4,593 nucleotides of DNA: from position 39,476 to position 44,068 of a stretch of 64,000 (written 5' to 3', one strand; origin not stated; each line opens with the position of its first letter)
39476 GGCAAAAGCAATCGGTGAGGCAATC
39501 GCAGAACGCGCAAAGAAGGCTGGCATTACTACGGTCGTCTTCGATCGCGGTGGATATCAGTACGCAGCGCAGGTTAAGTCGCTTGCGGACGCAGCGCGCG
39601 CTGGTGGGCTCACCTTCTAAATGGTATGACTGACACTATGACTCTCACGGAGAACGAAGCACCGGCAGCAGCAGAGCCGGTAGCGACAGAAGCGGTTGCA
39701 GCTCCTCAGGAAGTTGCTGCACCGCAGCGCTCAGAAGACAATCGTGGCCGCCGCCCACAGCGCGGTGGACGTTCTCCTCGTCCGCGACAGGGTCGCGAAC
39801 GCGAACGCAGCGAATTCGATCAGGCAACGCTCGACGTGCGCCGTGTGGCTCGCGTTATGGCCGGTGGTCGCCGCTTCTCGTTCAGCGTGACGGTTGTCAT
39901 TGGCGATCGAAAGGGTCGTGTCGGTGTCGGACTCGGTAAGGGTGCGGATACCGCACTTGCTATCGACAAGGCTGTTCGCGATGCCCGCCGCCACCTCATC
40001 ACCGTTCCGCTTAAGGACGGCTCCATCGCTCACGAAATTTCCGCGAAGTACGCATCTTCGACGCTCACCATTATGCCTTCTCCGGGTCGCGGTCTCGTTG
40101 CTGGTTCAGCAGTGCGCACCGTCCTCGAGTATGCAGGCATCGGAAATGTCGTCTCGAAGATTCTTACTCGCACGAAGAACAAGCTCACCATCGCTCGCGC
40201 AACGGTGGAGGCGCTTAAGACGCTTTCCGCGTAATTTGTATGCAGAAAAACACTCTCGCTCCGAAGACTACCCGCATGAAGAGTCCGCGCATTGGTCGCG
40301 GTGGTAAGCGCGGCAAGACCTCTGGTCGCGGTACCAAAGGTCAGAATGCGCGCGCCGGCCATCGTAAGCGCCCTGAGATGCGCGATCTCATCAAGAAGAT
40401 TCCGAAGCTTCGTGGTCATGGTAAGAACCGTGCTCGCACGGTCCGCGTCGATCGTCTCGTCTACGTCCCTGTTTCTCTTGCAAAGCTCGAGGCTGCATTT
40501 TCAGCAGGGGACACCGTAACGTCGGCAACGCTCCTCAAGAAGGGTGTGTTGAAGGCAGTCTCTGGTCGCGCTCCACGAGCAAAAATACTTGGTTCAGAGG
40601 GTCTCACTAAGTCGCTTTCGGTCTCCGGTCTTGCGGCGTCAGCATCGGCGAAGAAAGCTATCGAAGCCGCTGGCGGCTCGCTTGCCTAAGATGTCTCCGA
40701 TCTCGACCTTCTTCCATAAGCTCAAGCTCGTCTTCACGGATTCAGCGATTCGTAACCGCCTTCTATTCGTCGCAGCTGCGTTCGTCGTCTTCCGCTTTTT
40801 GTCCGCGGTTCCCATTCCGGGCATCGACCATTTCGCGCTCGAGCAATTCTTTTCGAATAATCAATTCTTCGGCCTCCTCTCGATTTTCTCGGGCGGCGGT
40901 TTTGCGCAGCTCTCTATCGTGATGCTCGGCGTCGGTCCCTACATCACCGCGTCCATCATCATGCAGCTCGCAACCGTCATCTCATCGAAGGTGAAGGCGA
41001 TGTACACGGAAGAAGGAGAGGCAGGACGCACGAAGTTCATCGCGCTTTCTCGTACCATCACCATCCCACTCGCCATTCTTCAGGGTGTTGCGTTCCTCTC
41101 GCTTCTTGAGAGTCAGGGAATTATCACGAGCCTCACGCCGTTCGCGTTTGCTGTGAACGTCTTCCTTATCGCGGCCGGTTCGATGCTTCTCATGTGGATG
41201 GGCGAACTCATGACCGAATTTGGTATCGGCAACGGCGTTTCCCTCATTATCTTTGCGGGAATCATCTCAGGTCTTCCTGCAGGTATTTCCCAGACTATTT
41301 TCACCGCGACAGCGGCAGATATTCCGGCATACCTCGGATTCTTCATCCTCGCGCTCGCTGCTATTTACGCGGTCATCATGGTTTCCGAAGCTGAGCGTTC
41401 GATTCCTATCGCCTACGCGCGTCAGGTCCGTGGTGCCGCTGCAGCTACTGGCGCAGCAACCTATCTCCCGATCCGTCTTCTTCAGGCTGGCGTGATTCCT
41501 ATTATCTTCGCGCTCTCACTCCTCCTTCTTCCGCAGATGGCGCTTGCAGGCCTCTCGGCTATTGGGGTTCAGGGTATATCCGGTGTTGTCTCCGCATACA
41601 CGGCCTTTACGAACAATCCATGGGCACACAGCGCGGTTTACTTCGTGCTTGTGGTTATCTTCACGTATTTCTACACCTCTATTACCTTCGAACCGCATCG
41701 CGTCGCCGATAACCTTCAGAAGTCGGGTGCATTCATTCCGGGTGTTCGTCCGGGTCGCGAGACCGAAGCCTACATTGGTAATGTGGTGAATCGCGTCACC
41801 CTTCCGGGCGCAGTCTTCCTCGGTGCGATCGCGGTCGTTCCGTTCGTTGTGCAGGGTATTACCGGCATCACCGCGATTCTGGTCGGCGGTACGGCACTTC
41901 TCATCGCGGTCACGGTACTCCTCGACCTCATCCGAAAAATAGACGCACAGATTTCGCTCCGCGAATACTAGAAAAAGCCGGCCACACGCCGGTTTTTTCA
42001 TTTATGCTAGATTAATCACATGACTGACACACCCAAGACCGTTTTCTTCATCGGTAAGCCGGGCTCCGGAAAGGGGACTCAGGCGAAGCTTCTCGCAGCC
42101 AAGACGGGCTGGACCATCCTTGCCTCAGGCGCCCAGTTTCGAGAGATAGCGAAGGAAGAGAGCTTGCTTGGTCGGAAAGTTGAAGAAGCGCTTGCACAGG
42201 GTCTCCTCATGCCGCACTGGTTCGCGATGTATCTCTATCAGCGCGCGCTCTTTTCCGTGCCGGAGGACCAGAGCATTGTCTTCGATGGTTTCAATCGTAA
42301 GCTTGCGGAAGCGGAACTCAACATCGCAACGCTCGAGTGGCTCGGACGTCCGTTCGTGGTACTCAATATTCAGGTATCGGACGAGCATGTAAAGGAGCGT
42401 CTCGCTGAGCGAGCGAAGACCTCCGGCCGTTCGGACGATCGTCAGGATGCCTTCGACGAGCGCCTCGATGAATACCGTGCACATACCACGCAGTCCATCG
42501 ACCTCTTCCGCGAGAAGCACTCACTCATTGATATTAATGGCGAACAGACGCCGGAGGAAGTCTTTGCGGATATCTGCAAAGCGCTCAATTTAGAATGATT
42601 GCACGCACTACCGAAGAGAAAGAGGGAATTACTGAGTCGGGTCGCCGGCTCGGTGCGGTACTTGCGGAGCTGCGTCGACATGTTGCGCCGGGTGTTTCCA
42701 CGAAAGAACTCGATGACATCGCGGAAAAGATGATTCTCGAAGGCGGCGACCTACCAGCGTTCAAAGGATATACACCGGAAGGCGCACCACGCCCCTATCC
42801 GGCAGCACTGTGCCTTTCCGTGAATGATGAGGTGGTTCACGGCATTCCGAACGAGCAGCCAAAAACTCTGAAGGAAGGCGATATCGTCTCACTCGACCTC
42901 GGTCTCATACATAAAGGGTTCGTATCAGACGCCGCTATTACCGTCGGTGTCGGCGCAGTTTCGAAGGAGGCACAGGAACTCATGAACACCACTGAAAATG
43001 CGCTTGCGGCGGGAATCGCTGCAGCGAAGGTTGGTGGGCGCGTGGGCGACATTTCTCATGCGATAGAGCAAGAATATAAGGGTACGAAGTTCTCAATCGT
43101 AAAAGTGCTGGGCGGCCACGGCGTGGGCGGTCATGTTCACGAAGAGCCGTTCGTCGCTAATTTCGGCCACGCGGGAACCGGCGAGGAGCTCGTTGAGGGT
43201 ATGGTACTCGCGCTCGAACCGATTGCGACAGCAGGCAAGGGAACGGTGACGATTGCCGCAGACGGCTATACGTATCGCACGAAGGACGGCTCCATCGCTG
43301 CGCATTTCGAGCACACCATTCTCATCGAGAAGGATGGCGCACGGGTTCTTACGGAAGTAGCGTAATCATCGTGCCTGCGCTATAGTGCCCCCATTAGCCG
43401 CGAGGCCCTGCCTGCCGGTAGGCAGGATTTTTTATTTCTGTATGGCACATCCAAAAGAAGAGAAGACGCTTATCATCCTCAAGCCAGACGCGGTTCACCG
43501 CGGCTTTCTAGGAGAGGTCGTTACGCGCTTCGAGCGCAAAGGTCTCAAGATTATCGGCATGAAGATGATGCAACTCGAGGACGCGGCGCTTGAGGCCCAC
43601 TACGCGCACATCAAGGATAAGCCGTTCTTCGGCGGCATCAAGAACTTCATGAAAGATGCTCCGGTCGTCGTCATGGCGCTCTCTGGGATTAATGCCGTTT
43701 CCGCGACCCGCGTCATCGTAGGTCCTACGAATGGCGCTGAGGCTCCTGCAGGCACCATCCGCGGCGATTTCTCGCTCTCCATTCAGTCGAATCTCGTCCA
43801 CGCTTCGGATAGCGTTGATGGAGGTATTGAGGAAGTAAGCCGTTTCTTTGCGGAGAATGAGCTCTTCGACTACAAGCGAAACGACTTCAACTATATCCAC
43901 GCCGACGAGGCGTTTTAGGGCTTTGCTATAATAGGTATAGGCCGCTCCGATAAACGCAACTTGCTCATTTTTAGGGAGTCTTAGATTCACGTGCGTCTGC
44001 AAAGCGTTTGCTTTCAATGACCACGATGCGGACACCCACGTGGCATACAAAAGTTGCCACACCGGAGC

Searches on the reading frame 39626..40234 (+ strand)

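Call 79: search_protein_families(library=pfam, proteins=[window:39626-40234:+], max_evalue=0.001)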
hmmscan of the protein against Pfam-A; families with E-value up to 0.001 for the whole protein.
window:39626-40234:+ (202 aa): 2 families
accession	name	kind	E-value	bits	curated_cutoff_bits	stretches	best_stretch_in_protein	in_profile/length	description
PF00333.26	Ribosomal_S5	-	1.8e-22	79.5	27.1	1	65-128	2-65/65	Ribosomal protein S5, N-terminal domain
PF03719.21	Ribosomal_S5_C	-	3.4e-15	55.7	21.5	1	141-201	2-62/71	Ribosomal protein S5, C-terminal domain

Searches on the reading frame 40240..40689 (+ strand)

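Call 79: search_protein_families(library=pfam, proteins=[window:40240-40689:+], max_evalue=0.001)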
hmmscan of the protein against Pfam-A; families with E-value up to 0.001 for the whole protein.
window:40240-40689:+ (149 aa): 1 family
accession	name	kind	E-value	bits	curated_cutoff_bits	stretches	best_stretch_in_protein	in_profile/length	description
PF00828.25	Ribosomal_L27A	-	3.7e-12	46.9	21.5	1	77-147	1-70/72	Ribosomal proteins 50S-L15, 50S-L18e, 60S-L27A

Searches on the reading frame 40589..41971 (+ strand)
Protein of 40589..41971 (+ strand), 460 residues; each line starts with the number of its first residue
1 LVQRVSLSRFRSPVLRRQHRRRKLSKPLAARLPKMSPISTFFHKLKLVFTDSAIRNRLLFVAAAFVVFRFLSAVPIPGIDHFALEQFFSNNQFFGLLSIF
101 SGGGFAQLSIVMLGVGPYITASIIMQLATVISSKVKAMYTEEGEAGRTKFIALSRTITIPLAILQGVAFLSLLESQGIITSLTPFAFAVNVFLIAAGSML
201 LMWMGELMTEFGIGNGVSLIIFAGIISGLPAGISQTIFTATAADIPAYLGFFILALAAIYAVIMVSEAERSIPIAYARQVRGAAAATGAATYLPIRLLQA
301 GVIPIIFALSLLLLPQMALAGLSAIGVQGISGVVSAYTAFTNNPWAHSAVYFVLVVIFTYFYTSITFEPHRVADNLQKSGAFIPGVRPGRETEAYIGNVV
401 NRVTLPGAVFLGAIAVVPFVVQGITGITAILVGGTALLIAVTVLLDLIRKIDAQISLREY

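Call 79: search_protein_families(library=pfam, proteins=[window:40589-41971:+], max_evalue=0.001)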
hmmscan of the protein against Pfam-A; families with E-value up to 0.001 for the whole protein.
window:40589-41971:+ (460 aa): 1 family
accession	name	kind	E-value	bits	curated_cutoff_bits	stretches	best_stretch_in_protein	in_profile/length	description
PF00344.25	SecY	-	9.6e-91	304.8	32.2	1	109-447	1-305/306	SecY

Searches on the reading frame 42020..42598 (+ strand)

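Call 79: search_protein_families(library=pfam, proteins=[window:42020-42598:+], max_evalue=0.001)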
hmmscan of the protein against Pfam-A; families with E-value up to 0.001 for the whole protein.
window:42020-42598:+ (192 aa): 5 families
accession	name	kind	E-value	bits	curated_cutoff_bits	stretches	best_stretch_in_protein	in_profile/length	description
PF00406.28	ADK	-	1.1e-24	87.7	26.8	1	11-166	2-149/151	Adenylate kinase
PF13207.12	AAA_17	-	4.5e-15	56.6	27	1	12-143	2-133/136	AAA domain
PF13671.12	AAA_33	-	2.6e-09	38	27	1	8-155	2-139/143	AAA domain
PF13238.12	AAA_18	-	9.8e-09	36.2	29.4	1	8-140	1-120/128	AAA domain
PF06414.18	Zeta_toxin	-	0.00077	19.4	22.3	0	4-137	15-152/199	Zeta toxin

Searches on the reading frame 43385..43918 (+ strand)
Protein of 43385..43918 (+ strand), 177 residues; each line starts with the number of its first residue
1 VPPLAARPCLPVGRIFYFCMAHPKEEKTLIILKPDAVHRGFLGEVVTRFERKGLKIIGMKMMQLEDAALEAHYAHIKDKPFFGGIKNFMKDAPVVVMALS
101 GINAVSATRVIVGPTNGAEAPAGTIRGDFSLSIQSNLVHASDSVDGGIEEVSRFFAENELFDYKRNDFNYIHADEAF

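Call 79: search_protein_families(library=pfam, proteins=[window:43385-43918:+], max_evalue=0.001)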
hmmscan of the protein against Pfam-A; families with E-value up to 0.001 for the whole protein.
window:43385-43918:+ (177 aa): 1 family
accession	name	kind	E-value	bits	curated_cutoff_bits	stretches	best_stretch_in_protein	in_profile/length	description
PF00334.24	NDK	-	9.6e-48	161.9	27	1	26-159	1-134/135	Nucleoside diphosphate kinase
